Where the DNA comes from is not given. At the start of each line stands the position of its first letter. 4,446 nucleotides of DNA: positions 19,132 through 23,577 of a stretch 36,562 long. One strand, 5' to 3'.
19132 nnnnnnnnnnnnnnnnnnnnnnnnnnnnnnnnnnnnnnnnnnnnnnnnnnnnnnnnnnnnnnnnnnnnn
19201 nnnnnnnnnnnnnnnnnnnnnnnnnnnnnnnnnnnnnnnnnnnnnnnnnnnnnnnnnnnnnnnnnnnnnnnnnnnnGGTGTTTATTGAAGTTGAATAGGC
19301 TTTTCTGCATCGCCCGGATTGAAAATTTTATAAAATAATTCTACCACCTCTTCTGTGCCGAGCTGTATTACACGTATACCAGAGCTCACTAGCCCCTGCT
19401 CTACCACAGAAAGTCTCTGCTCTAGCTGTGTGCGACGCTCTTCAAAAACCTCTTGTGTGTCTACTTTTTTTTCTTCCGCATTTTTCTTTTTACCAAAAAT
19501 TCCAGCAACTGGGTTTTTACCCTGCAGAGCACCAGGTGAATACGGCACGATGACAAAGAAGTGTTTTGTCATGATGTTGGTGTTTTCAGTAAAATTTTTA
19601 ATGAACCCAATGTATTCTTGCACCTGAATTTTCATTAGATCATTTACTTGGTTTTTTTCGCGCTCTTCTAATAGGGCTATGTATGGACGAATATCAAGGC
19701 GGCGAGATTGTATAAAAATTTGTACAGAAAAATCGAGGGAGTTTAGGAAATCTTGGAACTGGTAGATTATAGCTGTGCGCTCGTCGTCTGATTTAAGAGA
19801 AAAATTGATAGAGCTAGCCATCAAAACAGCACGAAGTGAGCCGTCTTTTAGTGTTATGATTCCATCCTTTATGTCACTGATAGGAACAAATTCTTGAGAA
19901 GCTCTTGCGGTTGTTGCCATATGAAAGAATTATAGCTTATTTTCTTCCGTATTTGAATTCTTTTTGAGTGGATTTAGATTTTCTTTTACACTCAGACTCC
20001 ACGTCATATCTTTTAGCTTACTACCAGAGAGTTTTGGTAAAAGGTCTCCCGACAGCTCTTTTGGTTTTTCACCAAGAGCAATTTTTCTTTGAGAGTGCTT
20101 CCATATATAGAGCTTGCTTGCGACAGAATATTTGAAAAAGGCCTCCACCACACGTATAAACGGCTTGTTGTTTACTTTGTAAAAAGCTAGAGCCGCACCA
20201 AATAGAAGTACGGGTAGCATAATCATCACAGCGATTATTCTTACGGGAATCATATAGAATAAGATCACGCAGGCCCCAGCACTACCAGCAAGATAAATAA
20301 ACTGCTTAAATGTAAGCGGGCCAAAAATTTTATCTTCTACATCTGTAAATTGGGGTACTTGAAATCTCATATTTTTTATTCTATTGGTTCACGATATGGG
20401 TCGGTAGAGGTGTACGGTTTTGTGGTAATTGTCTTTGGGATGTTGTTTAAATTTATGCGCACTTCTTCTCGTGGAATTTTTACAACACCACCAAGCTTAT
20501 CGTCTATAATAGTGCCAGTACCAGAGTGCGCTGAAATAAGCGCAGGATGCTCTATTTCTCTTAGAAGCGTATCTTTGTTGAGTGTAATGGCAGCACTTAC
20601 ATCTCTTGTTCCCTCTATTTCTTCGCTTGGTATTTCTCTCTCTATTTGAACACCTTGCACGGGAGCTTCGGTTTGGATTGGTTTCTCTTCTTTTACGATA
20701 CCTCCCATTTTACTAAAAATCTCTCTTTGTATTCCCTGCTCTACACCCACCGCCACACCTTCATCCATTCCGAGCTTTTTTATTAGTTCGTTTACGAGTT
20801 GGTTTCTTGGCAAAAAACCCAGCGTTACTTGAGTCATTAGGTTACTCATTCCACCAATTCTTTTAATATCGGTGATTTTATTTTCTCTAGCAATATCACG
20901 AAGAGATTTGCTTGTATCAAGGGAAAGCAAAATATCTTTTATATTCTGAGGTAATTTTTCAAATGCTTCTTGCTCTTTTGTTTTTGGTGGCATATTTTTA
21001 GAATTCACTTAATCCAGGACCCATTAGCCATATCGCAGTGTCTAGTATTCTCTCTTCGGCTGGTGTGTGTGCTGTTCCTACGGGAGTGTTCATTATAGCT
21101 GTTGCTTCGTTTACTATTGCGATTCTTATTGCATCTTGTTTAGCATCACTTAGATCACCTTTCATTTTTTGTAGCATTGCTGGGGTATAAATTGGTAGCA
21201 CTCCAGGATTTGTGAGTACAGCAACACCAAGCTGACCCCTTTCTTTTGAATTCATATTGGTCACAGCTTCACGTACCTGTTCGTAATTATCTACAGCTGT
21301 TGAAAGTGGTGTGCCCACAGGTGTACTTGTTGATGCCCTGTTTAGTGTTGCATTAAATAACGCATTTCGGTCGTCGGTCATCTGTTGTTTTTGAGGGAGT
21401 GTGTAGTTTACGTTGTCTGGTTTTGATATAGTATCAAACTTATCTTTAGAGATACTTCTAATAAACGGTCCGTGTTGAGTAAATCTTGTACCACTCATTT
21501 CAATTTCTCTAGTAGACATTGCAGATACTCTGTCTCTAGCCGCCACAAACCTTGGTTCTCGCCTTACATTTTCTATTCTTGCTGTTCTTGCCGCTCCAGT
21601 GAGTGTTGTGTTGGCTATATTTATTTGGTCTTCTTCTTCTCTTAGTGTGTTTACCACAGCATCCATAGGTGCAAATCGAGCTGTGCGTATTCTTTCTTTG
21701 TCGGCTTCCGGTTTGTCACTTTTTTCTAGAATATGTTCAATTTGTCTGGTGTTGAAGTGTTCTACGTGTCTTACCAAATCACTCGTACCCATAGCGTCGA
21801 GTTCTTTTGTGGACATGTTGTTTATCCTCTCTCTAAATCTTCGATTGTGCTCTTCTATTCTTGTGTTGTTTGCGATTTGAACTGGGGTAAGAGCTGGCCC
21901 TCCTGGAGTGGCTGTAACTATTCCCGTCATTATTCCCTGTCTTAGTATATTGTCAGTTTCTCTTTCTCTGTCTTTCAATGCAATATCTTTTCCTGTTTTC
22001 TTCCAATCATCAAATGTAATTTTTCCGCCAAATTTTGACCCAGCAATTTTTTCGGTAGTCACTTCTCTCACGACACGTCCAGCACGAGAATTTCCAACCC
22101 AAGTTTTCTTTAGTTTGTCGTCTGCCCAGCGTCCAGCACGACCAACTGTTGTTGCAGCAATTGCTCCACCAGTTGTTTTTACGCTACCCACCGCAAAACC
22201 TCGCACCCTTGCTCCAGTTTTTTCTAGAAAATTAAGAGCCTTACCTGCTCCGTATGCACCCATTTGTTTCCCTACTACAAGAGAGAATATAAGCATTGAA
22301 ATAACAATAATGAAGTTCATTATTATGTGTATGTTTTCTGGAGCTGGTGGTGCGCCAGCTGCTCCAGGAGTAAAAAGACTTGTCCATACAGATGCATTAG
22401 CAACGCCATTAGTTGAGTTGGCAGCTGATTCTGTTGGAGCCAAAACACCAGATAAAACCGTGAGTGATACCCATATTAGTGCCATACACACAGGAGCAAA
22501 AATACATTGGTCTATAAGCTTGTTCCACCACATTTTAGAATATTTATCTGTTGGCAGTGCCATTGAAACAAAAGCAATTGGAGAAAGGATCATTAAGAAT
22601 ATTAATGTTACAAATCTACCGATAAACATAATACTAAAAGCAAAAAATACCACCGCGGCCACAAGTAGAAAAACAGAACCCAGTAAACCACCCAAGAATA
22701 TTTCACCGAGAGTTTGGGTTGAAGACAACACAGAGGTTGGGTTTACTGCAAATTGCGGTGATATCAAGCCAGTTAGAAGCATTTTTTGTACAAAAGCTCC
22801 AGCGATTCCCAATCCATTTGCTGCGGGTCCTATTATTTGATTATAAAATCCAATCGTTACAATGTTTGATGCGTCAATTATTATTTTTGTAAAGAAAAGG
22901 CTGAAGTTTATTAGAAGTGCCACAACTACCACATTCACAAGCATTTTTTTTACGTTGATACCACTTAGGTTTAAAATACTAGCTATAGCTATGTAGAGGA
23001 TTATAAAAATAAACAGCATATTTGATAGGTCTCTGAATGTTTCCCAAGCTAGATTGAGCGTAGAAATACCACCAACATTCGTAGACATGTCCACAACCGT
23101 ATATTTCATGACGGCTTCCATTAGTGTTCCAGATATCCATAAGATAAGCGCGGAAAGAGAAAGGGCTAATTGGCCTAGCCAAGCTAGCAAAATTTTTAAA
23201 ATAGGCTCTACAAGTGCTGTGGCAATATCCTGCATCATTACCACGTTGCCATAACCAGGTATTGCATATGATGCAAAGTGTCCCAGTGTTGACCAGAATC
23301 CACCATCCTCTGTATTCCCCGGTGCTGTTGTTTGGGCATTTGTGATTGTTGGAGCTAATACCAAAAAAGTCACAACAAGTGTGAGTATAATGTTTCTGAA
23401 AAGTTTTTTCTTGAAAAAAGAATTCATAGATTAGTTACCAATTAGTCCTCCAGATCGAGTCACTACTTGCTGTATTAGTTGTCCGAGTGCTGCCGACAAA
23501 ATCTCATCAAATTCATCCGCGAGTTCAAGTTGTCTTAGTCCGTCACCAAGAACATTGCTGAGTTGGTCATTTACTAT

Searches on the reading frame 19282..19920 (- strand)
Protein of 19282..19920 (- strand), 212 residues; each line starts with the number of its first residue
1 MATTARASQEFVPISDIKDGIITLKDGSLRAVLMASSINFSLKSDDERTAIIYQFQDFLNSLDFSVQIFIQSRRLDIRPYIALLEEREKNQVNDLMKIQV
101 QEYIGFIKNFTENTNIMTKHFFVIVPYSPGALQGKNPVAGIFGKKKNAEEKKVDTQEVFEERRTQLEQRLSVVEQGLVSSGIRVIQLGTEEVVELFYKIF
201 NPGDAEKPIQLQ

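Call 5: search_protein_families(library=pfam, max_evalue=0.01, proteins=[window:19282-19920:-])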
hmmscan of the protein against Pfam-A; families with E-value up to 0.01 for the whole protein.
window:19282-19920:- (212 aa): 0 families

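Call 18: search_protein_families(library=ncbifam, max_evalue=0.01, proteins=[window:19282-19920:-])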
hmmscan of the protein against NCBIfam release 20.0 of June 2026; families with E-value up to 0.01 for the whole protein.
window:19282-19920:- (212 aa): 6 families
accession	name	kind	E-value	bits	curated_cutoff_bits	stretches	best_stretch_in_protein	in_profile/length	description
NF045975.1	VirB4_plasma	equivalog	3.3e-10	38.3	590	1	5-125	101-233/894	Mbov_0397 family ICE element conjugal transfer ATPase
NF045971.1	conju_CD1110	equivalog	1.1e-06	27.3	325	1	14-124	7-119/752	VirB4-like conjugal transfer ATPase, CD1110 family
NF041427.1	TrsD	subfamily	8.2e-06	25.8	200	1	14-125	21-142/201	TrsD/TraD family conjugative transfer protein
NF010466.0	PRK13891.1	subfamily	1.8e-05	22.8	1322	1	17-173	53-206/852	conjugal transfer protein TrbE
TIGR00929.1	VirB4_CagE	subfamily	7e-05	21.2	643.1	1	4-181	4-167/792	VirB4 family type IV secretion/conjugal transfer ATPase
NF010427.0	PRK13853.1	equivalog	0.0038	15.1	957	1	3-185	7-174/789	type IV secretion system protein VirB4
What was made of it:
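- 19282..19920 (-): TrsD-like protein: the split-off N-terminal domain of VirB4, 212 aa, soluble. NCBIfam VirB4_plasma 3.3e-10, CD1110 positions 7-119 at 1.1e-6, TrsD 8.2e-6 (all below the curated cutoffs) (call 18).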

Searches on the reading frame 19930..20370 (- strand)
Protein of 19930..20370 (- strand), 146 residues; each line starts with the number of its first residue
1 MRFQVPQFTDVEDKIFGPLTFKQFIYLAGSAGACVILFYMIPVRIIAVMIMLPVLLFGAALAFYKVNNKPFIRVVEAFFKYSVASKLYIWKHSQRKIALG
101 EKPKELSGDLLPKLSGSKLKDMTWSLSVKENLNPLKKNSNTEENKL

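Call 5: search_protein_families(library=pfam, max_evalue=0.01, proteins=[window:19930-20370:-])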
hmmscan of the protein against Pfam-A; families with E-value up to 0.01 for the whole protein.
window:19930-20370:- (146 aa): 2 families
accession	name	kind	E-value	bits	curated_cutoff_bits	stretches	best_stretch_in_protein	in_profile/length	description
PF12666.12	PrgI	-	2e-11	44.7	27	1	9-83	7-84/91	PrgI family protein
PF12648.12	TcpE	-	0.0058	17.5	29.9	1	18-87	23-93/100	TcpE family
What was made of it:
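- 19930..20370 (-): PrgI/VirB3-family two-TM protein, 146 aa. Pfam PrgI 2e-11, 44.7 bits against a cutoff of 27 (call 5).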

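Call 18: search_protein_families(library=ncbifam, max_evalue=0.01, proteins=[window:19930-20370:-])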
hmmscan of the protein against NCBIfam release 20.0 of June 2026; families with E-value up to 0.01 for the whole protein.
window:19930-20370:- (146 aa): 1 family
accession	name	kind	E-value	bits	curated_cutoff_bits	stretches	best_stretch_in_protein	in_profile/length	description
NF042935.1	SCO6880_fam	subfamily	0.0023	16.9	60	1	14-85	12-81/477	SCO6880 family protein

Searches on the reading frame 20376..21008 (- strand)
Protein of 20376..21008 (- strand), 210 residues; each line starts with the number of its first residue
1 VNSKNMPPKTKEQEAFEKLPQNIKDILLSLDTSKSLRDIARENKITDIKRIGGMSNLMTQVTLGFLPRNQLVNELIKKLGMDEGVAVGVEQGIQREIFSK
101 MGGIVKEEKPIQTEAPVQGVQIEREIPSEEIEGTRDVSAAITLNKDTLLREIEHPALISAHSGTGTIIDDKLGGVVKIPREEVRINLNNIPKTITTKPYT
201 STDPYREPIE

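Call 5: search_protein_families(library=pfam, max_evalue=0.01, proteins=[window:20376-21008:-])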
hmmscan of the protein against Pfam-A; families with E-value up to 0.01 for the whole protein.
window:20376-21008:- (210 aa): 0 families

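Call 18: search_protein_families(library=ncbifam, max_evalue=0.01, proteins=[window:20376-21008:-])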
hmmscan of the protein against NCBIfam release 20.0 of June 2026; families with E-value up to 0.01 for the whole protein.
window:20376-21008:- (210 aa): 0 families

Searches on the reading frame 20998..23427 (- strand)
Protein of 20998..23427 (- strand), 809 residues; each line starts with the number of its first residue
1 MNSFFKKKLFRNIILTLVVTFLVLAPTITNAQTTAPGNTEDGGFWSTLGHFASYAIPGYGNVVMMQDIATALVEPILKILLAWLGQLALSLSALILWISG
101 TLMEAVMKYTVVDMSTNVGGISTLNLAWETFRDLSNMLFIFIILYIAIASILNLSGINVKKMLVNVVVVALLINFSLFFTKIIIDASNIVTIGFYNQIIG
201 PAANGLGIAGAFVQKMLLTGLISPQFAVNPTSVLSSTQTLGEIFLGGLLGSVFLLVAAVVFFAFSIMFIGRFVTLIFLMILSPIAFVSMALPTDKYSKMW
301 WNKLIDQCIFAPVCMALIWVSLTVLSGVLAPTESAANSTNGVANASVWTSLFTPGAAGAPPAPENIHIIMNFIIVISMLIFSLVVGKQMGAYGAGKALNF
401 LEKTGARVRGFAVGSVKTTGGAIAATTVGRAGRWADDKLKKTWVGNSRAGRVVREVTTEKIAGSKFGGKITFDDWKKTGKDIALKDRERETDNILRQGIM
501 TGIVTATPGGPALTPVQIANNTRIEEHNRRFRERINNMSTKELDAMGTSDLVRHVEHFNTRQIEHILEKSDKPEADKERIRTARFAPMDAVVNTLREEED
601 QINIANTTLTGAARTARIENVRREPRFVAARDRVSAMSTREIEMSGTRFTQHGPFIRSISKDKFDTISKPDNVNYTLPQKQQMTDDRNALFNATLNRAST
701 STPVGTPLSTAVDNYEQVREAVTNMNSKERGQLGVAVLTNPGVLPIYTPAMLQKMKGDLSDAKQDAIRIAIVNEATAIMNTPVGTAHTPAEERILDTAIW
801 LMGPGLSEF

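Call 5: search_protein_families(library=pfam, max_evalue=0.01, proteins=[window:20998-23427:-])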
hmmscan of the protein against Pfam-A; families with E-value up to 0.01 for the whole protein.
window:20998-23427:- (809 aa): 0 families

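Call 18: search_protein_families(library=ncbifam, max_evalue=0.01, proteins=[window:20998-23427:-])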
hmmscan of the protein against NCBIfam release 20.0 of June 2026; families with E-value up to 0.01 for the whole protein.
window:20998-23427:- (809 aa): 0 families

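Call 25: search_solved_structures(query=A1, max_evalue=1, show_alignments=2)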
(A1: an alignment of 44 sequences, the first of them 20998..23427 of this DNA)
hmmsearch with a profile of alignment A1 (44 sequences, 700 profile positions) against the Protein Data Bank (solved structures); distinct sequences matched with E-value up to 1: 39.
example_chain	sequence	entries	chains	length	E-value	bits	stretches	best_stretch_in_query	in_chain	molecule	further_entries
9cxt_B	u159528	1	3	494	0.014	17.4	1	428-632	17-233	Hemagglutinin HA2 chain,Green fluorescent protein fusion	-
8ro6_A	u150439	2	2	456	0.023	16.7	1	451-591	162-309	Structural maintenance of chromosomes protein 1A (SMC1A)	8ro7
9cxu_B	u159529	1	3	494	0.024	16.6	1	428-632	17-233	Hemagglutinin HA2 chain,Green fluorescent protein fusion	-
9d1u_A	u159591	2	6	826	0.026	16.5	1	414-630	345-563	Hemagglutinin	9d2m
9d0y_D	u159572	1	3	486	0.031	16.3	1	428-631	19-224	Hemagglutinin HA2 chain, Green fluorescent protein fusion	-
8p0a_A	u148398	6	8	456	0.038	16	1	451-591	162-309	Structural maintenance of chromosomes protein 1A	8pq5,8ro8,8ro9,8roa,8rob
9jc1_B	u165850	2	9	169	0.044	15.8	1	453-564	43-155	ATP synthase subunit b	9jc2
6n2y_b2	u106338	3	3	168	0.045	15.7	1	453-530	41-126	ATP synthase subunit b | Bacillus PS3 ATP synthase subunit b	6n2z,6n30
9jc1_A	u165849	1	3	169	0.046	15.7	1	453-530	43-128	ATP synthase subunit b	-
6n2d_b2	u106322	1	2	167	0.091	14.7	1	453-564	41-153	ATP synthase subunit b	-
6n2y_b1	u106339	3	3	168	0.098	14.6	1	453-564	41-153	ATP synthase subunit b | Bacillus PS3 ATP synthase subunit b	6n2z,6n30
5apn_y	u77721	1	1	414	0.15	14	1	403-526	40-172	Cytoplasmic 60S subunit biogenesis factor REI1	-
4ilo_A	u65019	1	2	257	0.29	13.1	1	526-668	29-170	CT398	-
6wxh_D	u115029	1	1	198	0.29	13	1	446-608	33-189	Colicin-E1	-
8th8_S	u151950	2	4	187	0.3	13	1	490-615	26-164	Coiled-coil domain-containing protein 153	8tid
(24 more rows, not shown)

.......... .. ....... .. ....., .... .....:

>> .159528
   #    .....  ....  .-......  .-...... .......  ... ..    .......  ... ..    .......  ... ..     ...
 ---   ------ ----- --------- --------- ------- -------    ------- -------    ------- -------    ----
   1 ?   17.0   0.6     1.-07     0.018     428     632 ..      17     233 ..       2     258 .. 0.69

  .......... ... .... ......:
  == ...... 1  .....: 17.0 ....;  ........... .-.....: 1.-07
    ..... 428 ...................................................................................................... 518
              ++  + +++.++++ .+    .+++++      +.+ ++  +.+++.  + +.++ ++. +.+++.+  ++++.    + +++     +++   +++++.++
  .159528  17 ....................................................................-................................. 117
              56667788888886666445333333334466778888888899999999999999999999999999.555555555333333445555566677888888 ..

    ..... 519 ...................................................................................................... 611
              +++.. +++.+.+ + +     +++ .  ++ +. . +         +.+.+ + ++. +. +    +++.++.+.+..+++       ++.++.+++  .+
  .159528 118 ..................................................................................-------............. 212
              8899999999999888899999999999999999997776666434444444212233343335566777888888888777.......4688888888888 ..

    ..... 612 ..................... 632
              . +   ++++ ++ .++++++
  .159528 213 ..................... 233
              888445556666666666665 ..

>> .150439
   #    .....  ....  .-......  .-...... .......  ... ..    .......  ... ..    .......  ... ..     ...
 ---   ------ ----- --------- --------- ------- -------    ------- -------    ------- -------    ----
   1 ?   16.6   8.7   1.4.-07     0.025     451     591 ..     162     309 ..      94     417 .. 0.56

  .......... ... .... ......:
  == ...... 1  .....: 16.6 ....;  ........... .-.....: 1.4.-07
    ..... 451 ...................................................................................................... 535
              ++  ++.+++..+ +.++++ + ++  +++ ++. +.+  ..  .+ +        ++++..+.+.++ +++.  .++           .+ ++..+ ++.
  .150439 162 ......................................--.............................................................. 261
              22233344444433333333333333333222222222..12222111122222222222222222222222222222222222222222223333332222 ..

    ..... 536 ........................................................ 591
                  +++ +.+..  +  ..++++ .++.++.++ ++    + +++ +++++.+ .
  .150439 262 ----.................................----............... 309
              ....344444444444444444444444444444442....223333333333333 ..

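Call 30: search_protein_families(library=pfam, alignment_id=A1, max_evalue=0.1)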
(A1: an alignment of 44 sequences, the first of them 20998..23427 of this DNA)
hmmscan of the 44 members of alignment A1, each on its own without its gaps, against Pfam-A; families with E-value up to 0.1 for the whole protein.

A. member 1, window:20998-23427:- (809 aa): 0 families

B. families by the number of members that match (of 44 scanned): 20 families
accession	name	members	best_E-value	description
PF04610.19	TrbL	5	6e-05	TrbL/VirB6 plasmid conjugal transfer protein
PF07956.16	DUF1690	1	0.005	Protein of Unknown function (DUF1690)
PF10103.15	Zincin_2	1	0.0054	Zincin-like metallopeptidase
PF17675.6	APG6_N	1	0.013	Apg6 coiled-coil region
PF14491.11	DUF4435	1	0.024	Protein of unknown function (DUF4435)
PF08438.16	YGR210-like_G4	1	0.027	Obg-like GTPase YGR210-like, G4 motif-containing domain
PF03981.17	Ubiq_cyt_C_chap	1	0.028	Ubiquinol-cytochrome C chaperone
PF09787.14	Golgin_A5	1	0.029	Golgin subfamily A member 5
PF16238.11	DUF4897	1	0.049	Domain of unknown function (DUF4897)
PF11272.13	DUF3072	1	0.049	Protein of unknown function (DUF3072)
PF04102.17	SlyX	1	0.051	SlyX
PF10161.14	DDDD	1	0.052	Putative mitochondrial precursor protein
PF10166.14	DUF2368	1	0.057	Uncharacterised conserved protein (DUF2368)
PF04822.18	Takusan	1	0.063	Takusan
PF14494.11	DUF4436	1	0.067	Domain of unknown function (DUF4436)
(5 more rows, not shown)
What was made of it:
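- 20998..23427 (-): Extended VirB6/TrbL-like polytopic membrane protein, 809 aa. It has a signal-like N-terminus, about 6-7 TM segments in residues 1-400, and a hydrophilic, probably coiled-coil C-terminal half of about 400 aa. By contrast, 5 of 44 orthologues hit TrbL, best 6e-5 (call 30).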

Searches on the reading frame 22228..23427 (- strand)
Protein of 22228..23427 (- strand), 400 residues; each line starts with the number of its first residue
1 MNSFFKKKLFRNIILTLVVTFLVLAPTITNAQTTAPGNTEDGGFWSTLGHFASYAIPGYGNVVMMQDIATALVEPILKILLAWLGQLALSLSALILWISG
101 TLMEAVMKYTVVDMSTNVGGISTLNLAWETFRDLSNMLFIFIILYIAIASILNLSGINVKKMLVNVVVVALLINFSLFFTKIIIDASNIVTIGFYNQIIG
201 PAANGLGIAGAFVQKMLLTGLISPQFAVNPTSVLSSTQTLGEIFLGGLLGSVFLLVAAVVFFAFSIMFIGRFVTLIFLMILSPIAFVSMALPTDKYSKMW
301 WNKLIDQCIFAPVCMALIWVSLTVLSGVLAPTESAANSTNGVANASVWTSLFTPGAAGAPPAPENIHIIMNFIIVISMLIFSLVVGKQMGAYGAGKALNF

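Call 82: find_homologous_proteins(query=window:22228-23427:-, max_evalue=0.00001)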
Query window:22228-23427:- (400 aa): 111 proteins with E <= 0.00001 among 8000 candidates.
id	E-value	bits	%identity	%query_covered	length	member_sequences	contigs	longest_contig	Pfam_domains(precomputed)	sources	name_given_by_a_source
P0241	9.5e-98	346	55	81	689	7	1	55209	-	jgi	-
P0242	2.8e-90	321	47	99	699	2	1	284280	-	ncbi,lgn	-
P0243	7.4e-83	297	52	82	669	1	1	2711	PF19590.5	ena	-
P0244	2.3e-82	295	53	82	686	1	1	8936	PF19590.5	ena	-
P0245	2.2e-81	292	49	80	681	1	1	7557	PF19590.5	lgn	-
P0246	2.7e-80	289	53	78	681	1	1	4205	-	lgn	-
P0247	6.7e-70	254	48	80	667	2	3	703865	-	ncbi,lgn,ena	ncbi:MAG: hypothetical protein AAB534_03340 [Patescibacteria group bacterium]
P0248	1.4e-68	250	43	82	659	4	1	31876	-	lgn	-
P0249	7.2e-62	228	38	96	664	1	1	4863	-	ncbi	-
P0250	7.4e-62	228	41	83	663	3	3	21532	-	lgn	-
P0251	1.1e-61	227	41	79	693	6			-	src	-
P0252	2.2e-61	226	41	79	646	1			-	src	-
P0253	7.7e-61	225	41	84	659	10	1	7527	-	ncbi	-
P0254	2.1e-60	223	46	79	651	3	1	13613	-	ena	-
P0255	8.5e-60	221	43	83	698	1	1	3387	-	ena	-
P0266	9.6e-50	188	38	86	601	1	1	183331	PF04610.20,PF19590.5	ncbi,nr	ncbi:MAG: hypothetical protein NUV47_01535 [Patescibacteria group bacterium]|nr:hypothetical protein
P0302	1.2e-39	155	37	72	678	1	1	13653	PF04610.20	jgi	jgi:hypothetical protein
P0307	4.0e-38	150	32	81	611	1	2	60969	PF04610.20,PF19590.5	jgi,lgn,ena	jgi:hypothetical protein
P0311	2.0e-36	144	35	81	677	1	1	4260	PF04610.20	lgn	-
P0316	1.9e-35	141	31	79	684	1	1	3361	PF04610.20,PF19590.5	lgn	-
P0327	5.8e-29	120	35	74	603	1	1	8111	PF04610.20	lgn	-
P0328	8.3e-28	116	31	80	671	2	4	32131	PF04610.20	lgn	-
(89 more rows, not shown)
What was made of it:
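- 20998..23427 (-): Eight of 111 database homologues carry a precomputed PF04610 hit (call 82).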

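Call 83: search_protein_families(library=pfam, max_evalue=10, proteins=[window:22228-23427:-, P0266, P0243, P0307])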
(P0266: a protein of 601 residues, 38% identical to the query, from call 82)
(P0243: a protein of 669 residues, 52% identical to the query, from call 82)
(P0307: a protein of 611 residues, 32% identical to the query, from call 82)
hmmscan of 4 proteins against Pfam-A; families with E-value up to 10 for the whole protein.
window:22228-23427:- (400 aa): 0 families

P0266 (601 aa): 1 family
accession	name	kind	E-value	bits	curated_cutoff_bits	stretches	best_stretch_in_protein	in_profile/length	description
PF04610.19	TrbL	-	1e-05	25.8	25.9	1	126-330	25-211/215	TrbL/VirB6 plasmid conjugal transfer protein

P0243 (669 aa): 0 families

P0307 (611 aa): 1 family
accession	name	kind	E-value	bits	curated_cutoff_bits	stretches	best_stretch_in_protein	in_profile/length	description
PF04610.19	TrbL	-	1.5e-06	28.5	25.9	1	218-395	58-214/215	TrbL/VirB6 plasmid conjugal transfer protein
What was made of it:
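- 20998..23427 (-): Homologues P0266 and P0307 hit TrbL over nearly the whole profile at 25.8 and 28.5 bits against a cutoff of 25.9 (call 83).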
